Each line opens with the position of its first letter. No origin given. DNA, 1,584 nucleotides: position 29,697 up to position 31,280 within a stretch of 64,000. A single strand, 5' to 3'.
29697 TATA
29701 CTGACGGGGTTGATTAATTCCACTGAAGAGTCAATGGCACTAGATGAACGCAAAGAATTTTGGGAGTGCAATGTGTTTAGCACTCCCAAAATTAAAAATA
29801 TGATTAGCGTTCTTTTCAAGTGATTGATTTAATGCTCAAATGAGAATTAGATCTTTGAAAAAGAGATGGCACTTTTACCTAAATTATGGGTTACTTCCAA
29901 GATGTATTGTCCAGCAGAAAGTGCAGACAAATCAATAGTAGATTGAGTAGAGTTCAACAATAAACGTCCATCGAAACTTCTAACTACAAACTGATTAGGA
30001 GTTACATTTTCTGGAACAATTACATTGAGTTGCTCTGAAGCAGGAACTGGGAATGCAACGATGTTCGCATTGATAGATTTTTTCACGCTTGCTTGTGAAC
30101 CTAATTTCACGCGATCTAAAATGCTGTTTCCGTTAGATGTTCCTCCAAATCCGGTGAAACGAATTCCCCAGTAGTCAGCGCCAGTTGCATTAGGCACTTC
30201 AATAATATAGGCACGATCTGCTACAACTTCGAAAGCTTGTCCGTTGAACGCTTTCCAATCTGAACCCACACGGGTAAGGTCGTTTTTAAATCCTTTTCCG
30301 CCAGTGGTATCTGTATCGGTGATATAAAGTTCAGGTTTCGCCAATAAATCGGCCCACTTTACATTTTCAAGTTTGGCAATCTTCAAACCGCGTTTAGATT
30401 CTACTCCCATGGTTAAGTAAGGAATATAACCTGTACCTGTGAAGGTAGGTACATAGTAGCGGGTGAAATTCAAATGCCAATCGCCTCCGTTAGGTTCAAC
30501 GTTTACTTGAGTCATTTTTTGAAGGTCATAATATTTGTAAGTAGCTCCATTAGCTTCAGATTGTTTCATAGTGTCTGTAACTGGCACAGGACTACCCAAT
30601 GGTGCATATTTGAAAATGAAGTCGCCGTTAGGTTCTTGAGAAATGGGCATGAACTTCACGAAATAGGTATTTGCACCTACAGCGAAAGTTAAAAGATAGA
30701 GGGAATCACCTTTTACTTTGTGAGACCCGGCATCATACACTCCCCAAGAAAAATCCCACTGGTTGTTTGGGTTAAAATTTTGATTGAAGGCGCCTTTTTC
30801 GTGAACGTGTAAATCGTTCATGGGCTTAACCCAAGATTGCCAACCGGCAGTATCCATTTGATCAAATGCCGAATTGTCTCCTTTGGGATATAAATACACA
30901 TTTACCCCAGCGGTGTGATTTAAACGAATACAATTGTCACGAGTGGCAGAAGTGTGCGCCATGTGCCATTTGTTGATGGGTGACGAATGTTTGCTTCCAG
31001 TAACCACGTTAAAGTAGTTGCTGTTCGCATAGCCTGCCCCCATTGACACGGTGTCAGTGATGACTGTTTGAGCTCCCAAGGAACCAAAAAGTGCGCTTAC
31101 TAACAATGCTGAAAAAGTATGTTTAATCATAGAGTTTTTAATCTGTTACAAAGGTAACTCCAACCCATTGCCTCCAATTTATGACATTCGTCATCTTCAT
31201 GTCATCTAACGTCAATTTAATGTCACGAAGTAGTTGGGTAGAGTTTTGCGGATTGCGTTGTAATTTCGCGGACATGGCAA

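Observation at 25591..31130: A paralogous pair of HmuY-like proteins (one T9SS-secreted, one lipoprotein) brackets a TonB-dependent receptor, followed by a His-rich TolB-like propeller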

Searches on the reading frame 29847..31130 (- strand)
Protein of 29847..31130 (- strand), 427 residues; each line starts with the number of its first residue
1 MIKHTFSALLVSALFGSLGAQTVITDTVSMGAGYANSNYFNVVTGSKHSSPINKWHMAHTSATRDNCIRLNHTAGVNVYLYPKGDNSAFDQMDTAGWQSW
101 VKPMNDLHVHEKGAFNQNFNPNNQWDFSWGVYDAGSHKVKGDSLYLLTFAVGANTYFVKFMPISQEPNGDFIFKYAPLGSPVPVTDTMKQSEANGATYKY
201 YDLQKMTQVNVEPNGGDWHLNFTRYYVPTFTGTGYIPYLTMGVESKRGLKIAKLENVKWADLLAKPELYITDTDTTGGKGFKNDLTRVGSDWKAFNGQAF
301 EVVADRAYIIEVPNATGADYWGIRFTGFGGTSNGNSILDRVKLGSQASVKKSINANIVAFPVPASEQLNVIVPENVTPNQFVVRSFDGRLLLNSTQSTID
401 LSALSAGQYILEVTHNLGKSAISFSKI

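Call 3: search_protein_families(library=pfam, proteins=[window:29847-31130:-], max_evalue=0.1)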
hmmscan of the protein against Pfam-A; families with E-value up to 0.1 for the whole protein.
window:29847-31130:- (427 aa): 3 families
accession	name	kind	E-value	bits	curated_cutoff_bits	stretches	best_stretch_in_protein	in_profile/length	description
PF18962.6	Por_Secre_tail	-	1.3e-05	25.8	27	1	360-418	2-67/75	Secretion system C-terminal sorting domain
PF14064.11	HmuY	-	0.00036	21.1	27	1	197-335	4-149/157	HmuY protein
PF04151.21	PPC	-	0.074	14.4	25.9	0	382-414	37-69/70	Bacterial pre-peptidase C-terminal domain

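Call 4: search_protein_families(library=ncbifam, proteins=[window:29847-31130:-], max_evalue=0.1)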
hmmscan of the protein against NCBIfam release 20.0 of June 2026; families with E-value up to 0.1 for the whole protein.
window:29847-31130:- (427 aa): 1 family
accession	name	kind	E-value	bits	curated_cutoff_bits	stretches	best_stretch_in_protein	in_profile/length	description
TIGR04183.1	Por_Secre_tail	domain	3.1e-06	27.1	23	1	360-418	2-63/72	T9SS type A sorting domain-containing protein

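Call 8: search_solved_structures(query=window:29847-31130:-, max_evalue=1, show_alignments=2)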
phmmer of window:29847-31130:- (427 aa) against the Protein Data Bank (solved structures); distinct sequences matched with E-value up to 1: 3.
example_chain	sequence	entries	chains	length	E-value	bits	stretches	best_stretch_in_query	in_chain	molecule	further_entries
4lo0_C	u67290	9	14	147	0.0036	19.3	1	31-151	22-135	HA-17 | Hemagglutinin component HA17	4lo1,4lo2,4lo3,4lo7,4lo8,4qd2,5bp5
9qce_D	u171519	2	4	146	0.0046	19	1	37-151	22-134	Hemagglutinin component HA17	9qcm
3win_C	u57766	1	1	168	0.0049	18.9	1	35-151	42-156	17 kD hemagglutinin component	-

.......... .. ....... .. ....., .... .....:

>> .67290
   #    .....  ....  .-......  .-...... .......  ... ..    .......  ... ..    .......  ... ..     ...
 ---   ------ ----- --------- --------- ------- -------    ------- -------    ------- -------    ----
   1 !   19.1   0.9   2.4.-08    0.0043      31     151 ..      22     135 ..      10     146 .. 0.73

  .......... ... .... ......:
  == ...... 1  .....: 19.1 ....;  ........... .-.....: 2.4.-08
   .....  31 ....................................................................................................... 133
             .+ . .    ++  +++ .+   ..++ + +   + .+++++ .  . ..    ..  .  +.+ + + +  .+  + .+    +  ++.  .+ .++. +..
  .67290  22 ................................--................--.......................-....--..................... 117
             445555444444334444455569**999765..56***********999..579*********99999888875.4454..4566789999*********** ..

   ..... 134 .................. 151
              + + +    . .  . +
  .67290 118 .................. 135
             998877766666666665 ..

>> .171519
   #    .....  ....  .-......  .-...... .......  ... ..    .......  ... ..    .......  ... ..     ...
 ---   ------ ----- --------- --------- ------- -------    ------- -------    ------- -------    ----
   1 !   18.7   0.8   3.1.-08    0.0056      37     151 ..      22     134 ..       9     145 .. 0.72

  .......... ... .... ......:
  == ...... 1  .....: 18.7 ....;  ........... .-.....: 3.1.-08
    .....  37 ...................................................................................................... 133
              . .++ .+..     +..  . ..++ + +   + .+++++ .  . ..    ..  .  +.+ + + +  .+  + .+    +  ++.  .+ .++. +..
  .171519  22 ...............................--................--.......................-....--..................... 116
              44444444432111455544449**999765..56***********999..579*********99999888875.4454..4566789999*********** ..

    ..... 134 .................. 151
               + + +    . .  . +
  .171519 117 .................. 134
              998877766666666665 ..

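Call 20: find_homologous_proteins(query=window:29847-31130:-)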
Query window:29847-31130:- (427 aa): 279 proteins with E <= 0.001 among 4970 candidates; the best 120 are listed.
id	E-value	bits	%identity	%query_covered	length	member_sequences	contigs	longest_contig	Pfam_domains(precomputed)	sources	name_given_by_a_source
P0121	4.9e-263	890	89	100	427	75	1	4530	PF18962.8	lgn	-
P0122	1.1e-253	860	86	100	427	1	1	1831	PF18962.8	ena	-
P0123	1.2e-253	859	86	100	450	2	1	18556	PF18962.8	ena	-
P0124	1.5e-253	859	85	100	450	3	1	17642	PF18962.8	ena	-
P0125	2.7e-146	506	52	99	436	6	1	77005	PF18962.8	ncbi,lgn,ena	-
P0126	5.9e-146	505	52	99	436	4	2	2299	PF18962.8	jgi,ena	-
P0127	2.9e-144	499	52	97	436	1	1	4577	PF18962.8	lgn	-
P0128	2.2e-141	490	53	100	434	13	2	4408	PF18962.8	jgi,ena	jgi:hypothetical protein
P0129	4.5e-141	489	53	100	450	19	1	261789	PF18962.8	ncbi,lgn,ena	-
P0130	2.4e-131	457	51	100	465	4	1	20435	PF18962.8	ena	-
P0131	3.3e-130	453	51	99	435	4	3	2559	PF18962.8,PF14064.12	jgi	-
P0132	9.7e-130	451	49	98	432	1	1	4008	PF18962.8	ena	-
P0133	1.3e-129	451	49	100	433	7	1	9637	PF18962.8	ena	-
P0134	1.5e-129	451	49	98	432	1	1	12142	PF18962.8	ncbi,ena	-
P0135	1.6e-129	450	49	98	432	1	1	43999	PF18962.8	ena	-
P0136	2.4e-129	450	50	97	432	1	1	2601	PF18962.8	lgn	-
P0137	4.1e-129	449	49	98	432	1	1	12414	PF18962.8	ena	-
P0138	4.3e-129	449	49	98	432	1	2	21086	PF18962.8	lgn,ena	-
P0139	5.1e-129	449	50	96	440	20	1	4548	PF18962.8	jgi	-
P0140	1.3e-128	448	51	96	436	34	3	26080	PF18962.8,PF14064.12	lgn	-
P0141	2.3e-128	447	51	96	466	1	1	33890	PF18962.8,PF14064.12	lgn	-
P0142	2.3e-128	447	49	98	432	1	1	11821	PF18962.8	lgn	-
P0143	3.4e-128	446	50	96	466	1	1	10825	PF18962.8,PF14064.12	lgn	-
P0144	4.3e-128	446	51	96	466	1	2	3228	PF18962.8,PF14064.12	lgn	-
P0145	1.2e-127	444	51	96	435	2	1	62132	PF18962.8,PF14064.12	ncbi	-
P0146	3.1e-127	443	49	96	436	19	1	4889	PF18962.8,PF14064.12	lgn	-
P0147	4.7e-127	442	50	100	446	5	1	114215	PF18962.8,PF14064.12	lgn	-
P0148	1.1e-126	441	48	100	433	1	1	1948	PF18962.8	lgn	-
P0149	1.9e-126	440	50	96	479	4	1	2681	PF18962.8,PF14064.12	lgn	-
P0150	2.0e-126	440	49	97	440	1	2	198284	PF18962.8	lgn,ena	-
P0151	5.1e-126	439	47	100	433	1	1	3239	PF18962.8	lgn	-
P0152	1.2e-125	438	50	96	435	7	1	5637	PF18962.8,PF14064.12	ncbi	-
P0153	2.7e-125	437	47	100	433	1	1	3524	PF18962.8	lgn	-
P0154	3.9e-124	433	50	98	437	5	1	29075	PF18962.8,PF14064.12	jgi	-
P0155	4.4e-124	433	48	97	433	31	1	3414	PF18962.8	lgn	-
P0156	1.5e-123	431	49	97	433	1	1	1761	PF18962.8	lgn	-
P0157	1.4e-122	428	47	95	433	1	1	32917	PF18962.8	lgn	-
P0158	5.4e-120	419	48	100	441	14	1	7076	PF18962.8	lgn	-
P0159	4.3e-118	413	48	98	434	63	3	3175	PF18962.8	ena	-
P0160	1.8e-117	411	47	97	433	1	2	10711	PF18962.8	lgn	-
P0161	8.3e-117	409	46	98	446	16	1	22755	PF18962.8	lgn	-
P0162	3.1e-115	403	50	86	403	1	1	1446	PF18962.8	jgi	-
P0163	6.1e-115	402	47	97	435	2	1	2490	PF18962.8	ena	-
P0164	1.5e-114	401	46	100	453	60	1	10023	PF18962.8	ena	-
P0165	4.4e-114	400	48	98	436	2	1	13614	PF18962.8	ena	-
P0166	2.0e-113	397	45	97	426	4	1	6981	PF18962.8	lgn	-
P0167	2.7e-113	397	47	100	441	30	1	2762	PF18962.8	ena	-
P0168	6.3e-113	396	46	100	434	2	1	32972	PF18962.8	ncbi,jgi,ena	-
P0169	1.6e-112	395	46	98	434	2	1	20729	PF18962.8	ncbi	-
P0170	7.3e-110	386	45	97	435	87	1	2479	PF18962.8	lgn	-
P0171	3.8e-109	383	46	98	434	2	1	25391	PF18962.8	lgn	-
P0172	3.7e-107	377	51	76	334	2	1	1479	PF18962.8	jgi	jgi:hypothetical protein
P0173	4.1e-102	360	43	99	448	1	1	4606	PF18962.8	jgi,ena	-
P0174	1.2e-101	359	43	99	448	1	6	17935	PF18962.8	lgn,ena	-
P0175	1.5e-101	358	43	99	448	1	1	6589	PF18962.8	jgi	-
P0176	1.8e-101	358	43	99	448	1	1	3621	PF18962.8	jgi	-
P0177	2.1e-101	358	43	99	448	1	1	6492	PF18962.8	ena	-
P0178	3.2e-101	357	43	99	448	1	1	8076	PF18962.8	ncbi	-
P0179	7.3e-101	356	43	96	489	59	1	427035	PF18962.8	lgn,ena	-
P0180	7.4e-101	356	43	99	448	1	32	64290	PF18962.8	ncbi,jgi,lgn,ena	ncbi:MAG: hypothetical protein RL525_381 [Bacteroidota bacterium]|jgi:hypothetical protein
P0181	8.1e-101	356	43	99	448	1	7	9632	PF18962.8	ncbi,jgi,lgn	jgi:hypothetical protein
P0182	8.2e-101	356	43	99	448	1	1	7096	PF18962.8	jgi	-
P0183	8.4e-101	356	43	99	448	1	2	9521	PF18962.8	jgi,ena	jgi:hypothetical protein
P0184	8.5e-101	356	43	99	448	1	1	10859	PF18962.8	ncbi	-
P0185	8.6e-101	356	43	99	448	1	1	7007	PF18962.8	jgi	-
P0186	1.1e-100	355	43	99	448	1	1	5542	PF18962.8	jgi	-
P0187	1.8e-100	355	42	99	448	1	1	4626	PF18962.8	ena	-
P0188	3.3e-100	354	43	99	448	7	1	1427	PF18962.8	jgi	jgi:hypothetical protein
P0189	3.7e-100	354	42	99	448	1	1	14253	PF18962.8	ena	-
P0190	4.6e-100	353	42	99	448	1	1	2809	PF18962.8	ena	-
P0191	9.0e-100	352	43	96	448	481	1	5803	PF18962.8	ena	-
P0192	1.4e-99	352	44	99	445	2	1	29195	PF18962.8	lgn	-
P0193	1.7e-99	352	43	99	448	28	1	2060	PF18962.8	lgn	-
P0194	2.6e-99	351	43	98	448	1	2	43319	PF18962.8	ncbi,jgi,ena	jgi:hypothetical protein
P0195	2.7e-99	351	44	97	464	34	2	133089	PF18962.8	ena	-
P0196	2.0e-98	348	43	99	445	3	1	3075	PF18962.8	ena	-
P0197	2.6e-98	348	43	98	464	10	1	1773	PF18962.8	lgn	-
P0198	7.4e-98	346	42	99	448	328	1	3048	PF18962.8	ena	-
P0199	1.4e-97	345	41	99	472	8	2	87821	PF18962.8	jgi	jgi:hypothetical protein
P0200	1.8e-97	345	43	96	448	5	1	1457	PF18962.8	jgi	jgi:hypothetical protein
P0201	4.3e-97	344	40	99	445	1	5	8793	PF18962.8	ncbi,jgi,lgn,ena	jgi:hypothetical protein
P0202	1.2e-96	342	43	99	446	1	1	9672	PF18962.8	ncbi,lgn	-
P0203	1.4e-96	342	42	99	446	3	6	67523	PF18962.8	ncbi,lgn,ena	-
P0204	2.3e-96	341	42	99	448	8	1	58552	PF18962.8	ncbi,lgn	ncbi:MAG: T9SS type A sorting domain-containing protein [Bacteroidota bacterium]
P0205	2.2e-95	338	43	95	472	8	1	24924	PF18962.8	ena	-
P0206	4.5e-95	337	42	99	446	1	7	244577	PF18962.8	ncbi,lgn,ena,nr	ncbi:hypothetical protein LBMAG26_04210 [Bacteroidota bacterium]|nr:hypothetical protein LBMAG26_042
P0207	5.5e-95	337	42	99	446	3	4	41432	PF18962.8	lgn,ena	-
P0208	6.4e-95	337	43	100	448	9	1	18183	PF18962.8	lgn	-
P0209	6.7e-95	336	42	99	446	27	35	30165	PF18962.8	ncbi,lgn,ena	-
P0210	2.7e-94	334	42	99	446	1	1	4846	PF18962.8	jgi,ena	-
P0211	3.3e-94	334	40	99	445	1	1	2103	PF18962.8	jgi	jgi:hypothetical protein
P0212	7.1e-94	333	42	100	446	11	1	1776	PF18962.8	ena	-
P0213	1.1e-93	332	41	99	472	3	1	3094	PF18962.8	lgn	-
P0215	3.7e-93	331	42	99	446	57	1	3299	PF18962.8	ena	-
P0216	1.4e-91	325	42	96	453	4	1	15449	PF18962.8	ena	-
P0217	2.6e-91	325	41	98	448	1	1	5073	PF18962.8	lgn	-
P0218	7.6e-91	323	40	99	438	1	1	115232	PF18962.8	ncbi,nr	ncbi:MAG: T9SS type A sorting domain-containing protein [Bacteroidetes bacterium]|nr:T9SS type A sor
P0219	8.1e-91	323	41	92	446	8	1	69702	PF18962.8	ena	-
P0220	8.7e-91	323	42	93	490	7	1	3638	PF18962.8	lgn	-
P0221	1.6e-90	322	40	99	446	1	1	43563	PF18962.8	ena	-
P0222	1.3e-88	316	43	97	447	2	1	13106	PF18962.8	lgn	-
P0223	2.7e-88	315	40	97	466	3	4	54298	PF18962.8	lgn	-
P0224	3.2e-88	314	40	96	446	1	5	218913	PF18962.8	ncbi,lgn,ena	-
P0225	3.7e-87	311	41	97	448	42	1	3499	PF18962.8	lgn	-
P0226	2.4e-85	305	40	92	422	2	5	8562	PF18962.8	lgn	-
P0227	5.9e-84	300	41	95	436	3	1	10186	PF18962.8,PF14064.12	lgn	-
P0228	1.4e-82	296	39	99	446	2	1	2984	PF18962.8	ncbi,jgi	jgi:hypothetical protein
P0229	1.9e-82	295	40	97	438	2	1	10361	PF18962.8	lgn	-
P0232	6.8e-79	284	36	99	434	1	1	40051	PF18962.8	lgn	-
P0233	2.8e-78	282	47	72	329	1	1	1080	PF18962.8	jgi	jgi:hypothetical protein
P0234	3.2e-78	282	41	84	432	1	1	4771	PF18962.8,PF14064.12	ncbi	-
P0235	2.6e-77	278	38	95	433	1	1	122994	PF18962.8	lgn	-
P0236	6.0e-76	274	37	98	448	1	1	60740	PF18962.8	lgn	-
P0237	3.0e-74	268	41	83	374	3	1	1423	PF18962.8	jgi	jgi:hypothetical protein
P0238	4.2e-74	268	37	96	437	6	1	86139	PF18962.8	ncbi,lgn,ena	-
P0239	5.3e-74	268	40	85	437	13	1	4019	PF18962.8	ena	-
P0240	7.4e-74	267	38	95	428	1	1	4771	PF18962.8,PF14064.12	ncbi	-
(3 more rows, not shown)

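Call 36: predict_structure(alignment_id=A2)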
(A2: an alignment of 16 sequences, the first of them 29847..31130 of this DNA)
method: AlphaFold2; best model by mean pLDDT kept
length: 427 residues; sequences in the alignment: 16
mean_pLDDT: 80.7   pTM: 0.68
mean pLDDT of the five models: 80.7, 80.1, 78.8, 78.4, 74.4
residues with pLDDT >= 90: 121; 70-90: 228; 50-70: 54; < 50: 24
segments of 3 or more residues with pLDDT < 50: 1-4, 14-19, 273-278, 348-354
pLDDT, mean of each block of 10 residues (from residue 1): 49 48 90 89 94 91 80 87 78 85 73 71 67 81 86 76 90 89 89 85 91 86 78 70 85 87 85 51 79 78 89 86 87 84 71 63 89 82 85 91 91 82 87
secondary structure, 60 per line:
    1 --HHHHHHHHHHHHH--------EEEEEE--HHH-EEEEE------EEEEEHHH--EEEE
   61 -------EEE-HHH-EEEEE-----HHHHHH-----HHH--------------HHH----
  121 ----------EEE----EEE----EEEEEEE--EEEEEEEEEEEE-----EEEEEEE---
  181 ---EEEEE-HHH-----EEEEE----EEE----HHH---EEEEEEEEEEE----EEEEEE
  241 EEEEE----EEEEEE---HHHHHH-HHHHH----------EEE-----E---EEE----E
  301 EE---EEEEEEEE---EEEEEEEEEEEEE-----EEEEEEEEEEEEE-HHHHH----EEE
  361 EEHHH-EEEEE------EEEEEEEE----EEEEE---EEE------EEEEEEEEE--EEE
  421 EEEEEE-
elements in order: H3-15 E24-29 E36-40 E47-51 E57-60 E68-70 E76-80 H86-91 E131-133 E138-140 E145-151 E154-165 E171-177 E184-188 E198-202 E207-209 E220-230 E235-245 E250-255 H259-264 H266-270 E281-283 E293-295 E300-302 E306-313 E317-329 E335-347 H349-353 E358-362 E367-371 E378-385 E390-394 E398-400 E407-415 E418-426

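Call 40: fold_search(model_id=the predicted structure, library=pdb)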
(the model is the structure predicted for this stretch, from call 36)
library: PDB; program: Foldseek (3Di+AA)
matches with E <= 10: 485; with E <= 0.001: 0
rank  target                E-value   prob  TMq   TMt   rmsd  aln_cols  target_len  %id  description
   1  6v04                  6.2e-03  0.16  0.08  0.12  23.1       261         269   12  DynU16 crystal structure, a putative protein in the dynemicin biosynthetic locus (released 2020-11-18)
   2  6dld_B                2.8e-02  0.23  0.11  0.17  23.0       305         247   11  Crystal structure of IgLON5/NEGR1 heterodimer (released 2019-04-10)
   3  8dtm_B                4.1e-02  0.21  0.14  0.17  27.1       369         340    8  Cryo-EM structure of insulin receptor (IR) bound with S597 component 2 (released 2022-09-07)
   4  3s5l_H                5.9e-02  0.94  0.13  0.28  13.9       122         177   14  Crystal structure of CD4 mutant bound to HLA-DR1 (released 2011-09-21)
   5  4xrt_A                8.5e-02  0.06  0.09  0.12  21.3       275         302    6  Crystal structure of the di-domain ARO/CYC StfQ from the steffimycin biosynthetic pathway (released 2015-12-02)
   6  8glk_D                9.0e-02  1.00  0.15  0.73   2.8        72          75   24  The Type 9 Secretion System dGldL peak II, NucA substrate bound complex (released 2024-01-31)
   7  9flw_A                9.4e-02  0.10  0.13  0.11  35.5       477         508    9  CryoEM structure of the fragment-6 (3571-4078) in the grappling hook protein A (GhpA) in the bacterium Aureispira sp.  (released 2024-10-16)
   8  1cdu                  1.7e-01  0.25  0.11  0.24  16.7       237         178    9  STRUCTURE OF T-CELL SURFACE GLYCOPROTEIN CD4 MUTANT WITH PHE 43 REPLACED BY VAL (released 1997-04-01)
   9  4g5a_A                1.9e-01  1.00  0.16  0.58   5.4        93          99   17  Crystal structure of a putative member of duf 3244 protein family (BT_1867) from Bacteroides thetaiotaomicron VPI-5482 (released 2012-09-19)
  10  1jl4_D                1.9e-01  0.28  0.12  0.26  17.1       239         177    9  CRYSTAL STRUCTURE OF THE HUMAN CD4 N-TERMINAL TWO DOMAIN FRAGMENT COMPLEXED TO A CLASS II MHC MOLECULE (released 2001-09-19)
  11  7ptp_A                1.9e-01  0.08  0.13  0.08  25.7       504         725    8  In-situ structure of pentameric S-layer protein (released 2021-12-15)
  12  2o62_A                2.0e-01  0.08  0.09  0.14  24.6       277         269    8  CRYSTAL STRUCTURE OF A PROTEIN WITH UNKNOWN FUNCTION FROM DUF3598 FAMILY (NPUN_R4044) FROM NOSTOC PUNCTIFORME PCC 7310 (released 2007-02-13)
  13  8i4t_A                2.2e-01  0.15  0.13  0.11  26.9       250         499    7  Structure of the asymmetric unit of SFTSV virion (released 2023-09-13)
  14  3s5l_G                2.3e-01  0.63  0.11  0.25  15.7       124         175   14  Crystal structure of CD4 mutant bound to HLA-DR1 (released 2011-09-21)
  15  4fpw_A                2.4e-01  0.09  0.09  0.18  18.5       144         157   12  Crystal Structure of CalU16 from Micromonospora echinospora. Northeast Structural Genomics Consortium Target MiR12. (released 2012-12-12)
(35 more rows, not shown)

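Call 42: search_protein_families(library=pfam, alignment_id=A2, max_evalue=0.01)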
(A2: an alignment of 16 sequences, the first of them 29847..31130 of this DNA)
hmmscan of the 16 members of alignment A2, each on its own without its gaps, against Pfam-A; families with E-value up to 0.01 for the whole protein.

A. member 1, window:29847-31130:- (427 aa): 2 families
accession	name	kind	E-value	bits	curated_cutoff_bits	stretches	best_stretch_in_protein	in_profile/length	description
PF18962.6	Por_Secre_tail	-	1.3e-05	25.8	27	1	360-418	2-67/75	Secretion system C-terminal sorting domain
PF14064.11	HmuY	-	0.00036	21.1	27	1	197-335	4-149/157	HmuY protein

B. families by the number of members that match (of 16 scanned): 4 families
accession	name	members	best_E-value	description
PF18962.6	Por_Secre_tail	16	3.1e-13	Secretion system C-terminal sorting domain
PF14064.11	HmuY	5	4.6e-06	HmuY protein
PF11589.14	DUF3244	3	0.00088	Domain of unknown function (DUF3244)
PF13970.12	DUF4221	1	0.0028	Domain of unknown function (DUF4221)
